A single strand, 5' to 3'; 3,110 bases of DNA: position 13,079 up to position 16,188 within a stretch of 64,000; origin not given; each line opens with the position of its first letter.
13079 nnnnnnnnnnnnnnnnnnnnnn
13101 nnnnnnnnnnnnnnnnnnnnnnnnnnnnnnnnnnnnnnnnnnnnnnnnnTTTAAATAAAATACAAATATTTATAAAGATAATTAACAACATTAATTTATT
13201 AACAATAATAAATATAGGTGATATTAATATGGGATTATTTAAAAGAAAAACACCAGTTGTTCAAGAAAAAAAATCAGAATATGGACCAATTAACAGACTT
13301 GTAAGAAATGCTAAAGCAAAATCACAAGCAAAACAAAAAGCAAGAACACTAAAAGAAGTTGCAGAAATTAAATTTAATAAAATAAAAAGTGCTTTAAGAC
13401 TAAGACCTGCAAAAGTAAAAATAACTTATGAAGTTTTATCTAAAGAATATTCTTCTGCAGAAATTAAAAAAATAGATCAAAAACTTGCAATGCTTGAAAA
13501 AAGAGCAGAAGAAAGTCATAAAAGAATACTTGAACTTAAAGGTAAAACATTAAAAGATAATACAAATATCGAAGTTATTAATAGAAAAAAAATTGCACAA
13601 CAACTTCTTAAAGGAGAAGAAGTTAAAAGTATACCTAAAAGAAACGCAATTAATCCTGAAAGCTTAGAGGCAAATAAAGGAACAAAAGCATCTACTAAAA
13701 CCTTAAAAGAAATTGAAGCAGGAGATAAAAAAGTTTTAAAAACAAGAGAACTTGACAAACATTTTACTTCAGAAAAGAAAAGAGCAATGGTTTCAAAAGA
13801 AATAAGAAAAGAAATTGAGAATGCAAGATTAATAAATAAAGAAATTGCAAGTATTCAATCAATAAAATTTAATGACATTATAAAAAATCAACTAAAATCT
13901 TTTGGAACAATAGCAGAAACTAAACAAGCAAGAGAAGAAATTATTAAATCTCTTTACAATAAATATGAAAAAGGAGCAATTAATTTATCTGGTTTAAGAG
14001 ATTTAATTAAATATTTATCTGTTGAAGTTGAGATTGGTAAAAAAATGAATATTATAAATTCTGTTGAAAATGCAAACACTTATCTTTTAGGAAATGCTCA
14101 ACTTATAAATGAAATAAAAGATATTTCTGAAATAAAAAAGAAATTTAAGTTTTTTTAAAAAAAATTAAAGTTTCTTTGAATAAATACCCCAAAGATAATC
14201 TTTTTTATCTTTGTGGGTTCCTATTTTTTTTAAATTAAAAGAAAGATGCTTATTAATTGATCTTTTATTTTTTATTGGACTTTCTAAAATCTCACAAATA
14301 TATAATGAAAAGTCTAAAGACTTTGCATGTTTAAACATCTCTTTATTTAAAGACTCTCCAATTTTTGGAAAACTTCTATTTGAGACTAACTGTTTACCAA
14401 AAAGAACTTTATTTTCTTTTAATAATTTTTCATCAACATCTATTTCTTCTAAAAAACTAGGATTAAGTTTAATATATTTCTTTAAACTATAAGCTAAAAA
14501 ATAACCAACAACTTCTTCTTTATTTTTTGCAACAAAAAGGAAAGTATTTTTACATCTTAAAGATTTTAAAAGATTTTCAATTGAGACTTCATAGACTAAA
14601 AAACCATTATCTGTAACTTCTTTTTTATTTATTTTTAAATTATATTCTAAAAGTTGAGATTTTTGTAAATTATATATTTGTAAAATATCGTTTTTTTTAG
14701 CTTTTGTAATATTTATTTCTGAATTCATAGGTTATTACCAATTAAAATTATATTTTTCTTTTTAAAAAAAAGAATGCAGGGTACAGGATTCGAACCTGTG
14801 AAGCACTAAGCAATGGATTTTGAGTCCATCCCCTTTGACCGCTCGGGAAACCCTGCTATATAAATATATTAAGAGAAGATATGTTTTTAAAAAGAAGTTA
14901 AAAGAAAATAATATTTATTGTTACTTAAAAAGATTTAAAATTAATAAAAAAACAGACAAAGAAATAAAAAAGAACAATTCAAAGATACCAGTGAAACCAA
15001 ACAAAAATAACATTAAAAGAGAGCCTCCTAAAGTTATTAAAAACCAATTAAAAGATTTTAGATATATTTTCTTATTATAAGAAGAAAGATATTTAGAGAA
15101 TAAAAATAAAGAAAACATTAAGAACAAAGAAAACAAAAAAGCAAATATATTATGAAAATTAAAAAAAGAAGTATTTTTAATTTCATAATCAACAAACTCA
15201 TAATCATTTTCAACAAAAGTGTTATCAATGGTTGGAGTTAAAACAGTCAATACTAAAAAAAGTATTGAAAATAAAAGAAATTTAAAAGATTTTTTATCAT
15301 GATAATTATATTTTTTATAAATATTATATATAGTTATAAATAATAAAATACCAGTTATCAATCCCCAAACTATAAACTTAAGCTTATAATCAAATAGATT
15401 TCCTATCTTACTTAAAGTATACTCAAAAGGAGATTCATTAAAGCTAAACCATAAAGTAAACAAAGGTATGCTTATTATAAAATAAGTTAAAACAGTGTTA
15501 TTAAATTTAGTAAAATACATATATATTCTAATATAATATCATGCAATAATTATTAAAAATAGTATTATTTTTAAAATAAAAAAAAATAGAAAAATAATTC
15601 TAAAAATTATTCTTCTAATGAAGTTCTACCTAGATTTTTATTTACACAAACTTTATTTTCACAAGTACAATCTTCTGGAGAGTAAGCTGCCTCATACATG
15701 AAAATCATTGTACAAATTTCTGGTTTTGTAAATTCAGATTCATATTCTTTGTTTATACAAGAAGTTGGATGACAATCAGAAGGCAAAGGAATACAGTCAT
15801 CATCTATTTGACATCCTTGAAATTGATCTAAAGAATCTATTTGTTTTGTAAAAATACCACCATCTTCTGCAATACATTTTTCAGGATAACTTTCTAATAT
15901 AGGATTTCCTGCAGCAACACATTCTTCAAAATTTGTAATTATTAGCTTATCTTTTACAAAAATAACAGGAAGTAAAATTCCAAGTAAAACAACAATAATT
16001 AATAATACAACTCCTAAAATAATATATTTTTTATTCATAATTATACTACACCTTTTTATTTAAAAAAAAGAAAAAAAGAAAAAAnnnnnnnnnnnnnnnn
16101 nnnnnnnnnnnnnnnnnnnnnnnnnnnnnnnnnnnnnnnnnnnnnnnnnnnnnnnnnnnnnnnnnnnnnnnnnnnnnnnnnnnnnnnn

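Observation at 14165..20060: tRNA-punctuated island of secreted, Cys-rich and bitopic proteins with a membrane-tethered winged-helix regulator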

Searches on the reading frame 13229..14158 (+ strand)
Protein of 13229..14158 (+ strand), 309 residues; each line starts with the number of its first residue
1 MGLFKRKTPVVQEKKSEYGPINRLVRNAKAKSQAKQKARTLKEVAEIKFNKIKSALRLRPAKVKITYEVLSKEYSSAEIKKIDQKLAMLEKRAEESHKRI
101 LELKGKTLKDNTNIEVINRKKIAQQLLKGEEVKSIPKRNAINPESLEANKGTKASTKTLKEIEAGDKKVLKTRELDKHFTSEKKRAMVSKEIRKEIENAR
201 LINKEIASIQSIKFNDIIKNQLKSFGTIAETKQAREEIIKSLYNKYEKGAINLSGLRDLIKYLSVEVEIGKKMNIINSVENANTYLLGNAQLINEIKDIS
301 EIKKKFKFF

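Call 4: search_protein_families(library=pfam, proteins=[window:13229-14158:+], max_evalue=0.1)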
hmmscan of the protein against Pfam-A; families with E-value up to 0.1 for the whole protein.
window:13229-14158:+ (309 aa): 0 families

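Call 69: search_protein_families(library=ncbifam, proteins=[window:13229-14158:+], max_evalue=0.1)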
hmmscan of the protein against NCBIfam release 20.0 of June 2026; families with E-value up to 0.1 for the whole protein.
window:13229-14158:+ (309 aa): 2 families
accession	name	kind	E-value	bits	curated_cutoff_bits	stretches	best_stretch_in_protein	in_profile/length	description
NF005700.0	PRK07511.1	subfamily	0.025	14.1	274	1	8-57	167-216/260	enoyl-CoA hydratase family protein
NF046063.1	oxepin_alt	equivalog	0.084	12.3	300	0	9-58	165-214/254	oxepin-CoA hydrolase, alternative type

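Call 70: search_protein_families(library=phrogs, proteins=[window:13229-14158:+], max_evalue=0.01)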
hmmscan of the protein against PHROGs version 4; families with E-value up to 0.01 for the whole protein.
window:13229-14158:+ (309 aa): 0 families

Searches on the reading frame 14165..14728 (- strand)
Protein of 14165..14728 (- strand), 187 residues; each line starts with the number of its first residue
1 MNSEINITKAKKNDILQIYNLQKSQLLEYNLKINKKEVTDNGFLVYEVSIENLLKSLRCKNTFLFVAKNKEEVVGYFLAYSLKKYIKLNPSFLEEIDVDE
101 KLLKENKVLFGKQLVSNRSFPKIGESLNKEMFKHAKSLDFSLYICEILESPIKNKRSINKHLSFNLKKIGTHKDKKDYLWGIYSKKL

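Call 4: search_protein_families(library=pfam, proteins=[window:14165-14728:-], max_evalue=0.1)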
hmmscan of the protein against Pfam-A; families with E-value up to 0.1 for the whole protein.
window:14165-14728:- (187 aa): 0 families

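Call 44: find_related_loci(query=window:14165-14728:-, collection=viral_contigs, flank=8000)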
Query window:14165-14728:- (187 aa) in viral_contigs; peptide patterns used: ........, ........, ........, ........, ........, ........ (x = any residue, [..] = any of these).
16 stretches matched a pattern, but none encodes a relative of the query by tblastn (E <= 1e-3).

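Call 69: search_protein_families(library=ncbifam, proteins=[window:14165-14728:-], max_evalue=0.1)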
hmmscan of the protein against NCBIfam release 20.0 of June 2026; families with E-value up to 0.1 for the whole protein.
window:14165-14728:- (187 aa): 1 family
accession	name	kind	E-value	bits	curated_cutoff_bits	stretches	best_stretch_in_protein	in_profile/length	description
NF033083.0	AAC_3_I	equivalog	0.074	13.2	200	0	54-86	39-72/145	AAC(3)-I family aminoglycoside N-acetyltransferase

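Call 70: search_protein_families(library=phrogs, proteins=[window:14165-14728:-], max_evalue=0.01)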
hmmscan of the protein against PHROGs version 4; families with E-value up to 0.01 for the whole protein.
window:14165-14728:- (187 aa): 0 families

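Call 73: search_solved_structures(query=A5, max_evalue=10, show_alignments=1)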
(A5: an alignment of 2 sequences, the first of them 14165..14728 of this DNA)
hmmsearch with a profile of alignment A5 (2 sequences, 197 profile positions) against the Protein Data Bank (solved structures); distinct sequences matched with E-value up to 10: 3.
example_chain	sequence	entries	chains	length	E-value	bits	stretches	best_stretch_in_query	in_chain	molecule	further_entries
5u08_A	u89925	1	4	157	0.4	13.5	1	55-125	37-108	aminoglycoside acetyltransferase meta-AAC0020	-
5f46_A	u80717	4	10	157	0.5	13.2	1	55-125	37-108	aminoglycoside acetyltransferase meta-AAC0020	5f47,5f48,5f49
6xwl_F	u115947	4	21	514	1.6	11.6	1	126-183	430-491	Cystathionine beta-synthase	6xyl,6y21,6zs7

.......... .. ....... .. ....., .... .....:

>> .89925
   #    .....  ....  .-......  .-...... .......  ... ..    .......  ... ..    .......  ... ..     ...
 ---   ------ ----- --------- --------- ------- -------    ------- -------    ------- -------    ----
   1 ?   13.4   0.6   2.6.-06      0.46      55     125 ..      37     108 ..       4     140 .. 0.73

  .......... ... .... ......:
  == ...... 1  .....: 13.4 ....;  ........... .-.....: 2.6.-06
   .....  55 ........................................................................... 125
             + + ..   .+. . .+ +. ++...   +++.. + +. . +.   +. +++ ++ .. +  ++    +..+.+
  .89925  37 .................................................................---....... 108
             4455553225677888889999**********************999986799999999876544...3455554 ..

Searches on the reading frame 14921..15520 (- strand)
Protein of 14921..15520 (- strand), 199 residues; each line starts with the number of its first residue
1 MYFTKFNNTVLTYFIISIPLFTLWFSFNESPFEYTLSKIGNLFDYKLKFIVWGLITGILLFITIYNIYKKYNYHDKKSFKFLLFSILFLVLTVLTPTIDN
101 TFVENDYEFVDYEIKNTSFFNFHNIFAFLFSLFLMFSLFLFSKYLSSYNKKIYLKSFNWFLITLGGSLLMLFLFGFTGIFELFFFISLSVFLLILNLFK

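Call 4: search_protein_families(library=pfam, proteins=[window:14921-15520:-], max_evalue=0.1)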
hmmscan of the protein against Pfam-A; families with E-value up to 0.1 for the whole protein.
window:14921-15520:- (199 aa): 0 families

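Call 69: search_protein_families(library=ncbifam, proteins=[window:14921-15520:-], max_evalue=0.1)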
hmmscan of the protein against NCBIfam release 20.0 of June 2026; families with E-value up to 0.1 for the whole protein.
window:14921-15520:- (199 aa): 1 family
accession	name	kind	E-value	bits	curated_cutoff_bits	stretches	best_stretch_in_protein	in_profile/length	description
TIGR02783.1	TrbL_P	equivalog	0.0073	15.7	128.85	1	11-106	160-257/298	P-type conjugative transfer protein TrbL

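Call 70: search_protein_families(library=phrogs, proteins=[window:14921-15520:-], max_evalue=0.01)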
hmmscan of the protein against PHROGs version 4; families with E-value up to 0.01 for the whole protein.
window:14921-15520:- (199 aa): 0 families

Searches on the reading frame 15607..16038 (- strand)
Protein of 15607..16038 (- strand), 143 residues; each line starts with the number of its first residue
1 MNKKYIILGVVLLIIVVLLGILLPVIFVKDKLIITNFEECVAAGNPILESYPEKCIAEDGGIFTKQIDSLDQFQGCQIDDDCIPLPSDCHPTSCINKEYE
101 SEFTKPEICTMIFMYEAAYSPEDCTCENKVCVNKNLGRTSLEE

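Call 4: search_protein_families(library=pfam, proteins=[window:15607-16038:-], max_evalue=0.1)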
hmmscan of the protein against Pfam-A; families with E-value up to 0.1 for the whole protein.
window:15607-16038:- (143 aa): 0 families

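Call 69: search_protein_families(library=ncbifam, proteins=[window:15607-16038:-], max_evalue=0.1)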
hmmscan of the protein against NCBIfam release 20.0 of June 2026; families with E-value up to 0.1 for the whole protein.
window:15607-16038:- (143 aa): 1 family
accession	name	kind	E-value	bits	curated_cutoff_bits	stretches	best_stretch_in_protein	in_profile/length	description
TIGR00864.1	PCC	subfamily_domain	0.024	10.9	1861.4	1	43-98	510-563/2700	polycystin cation channel protein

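Call 70: search_protein_families(library=phrogs, proteins=[window:15607-16038:-], max_evalue=0.01)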
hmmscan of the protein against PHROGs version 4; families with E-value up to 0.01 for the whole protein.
window:15607-16038:- (143 aa): 0 families
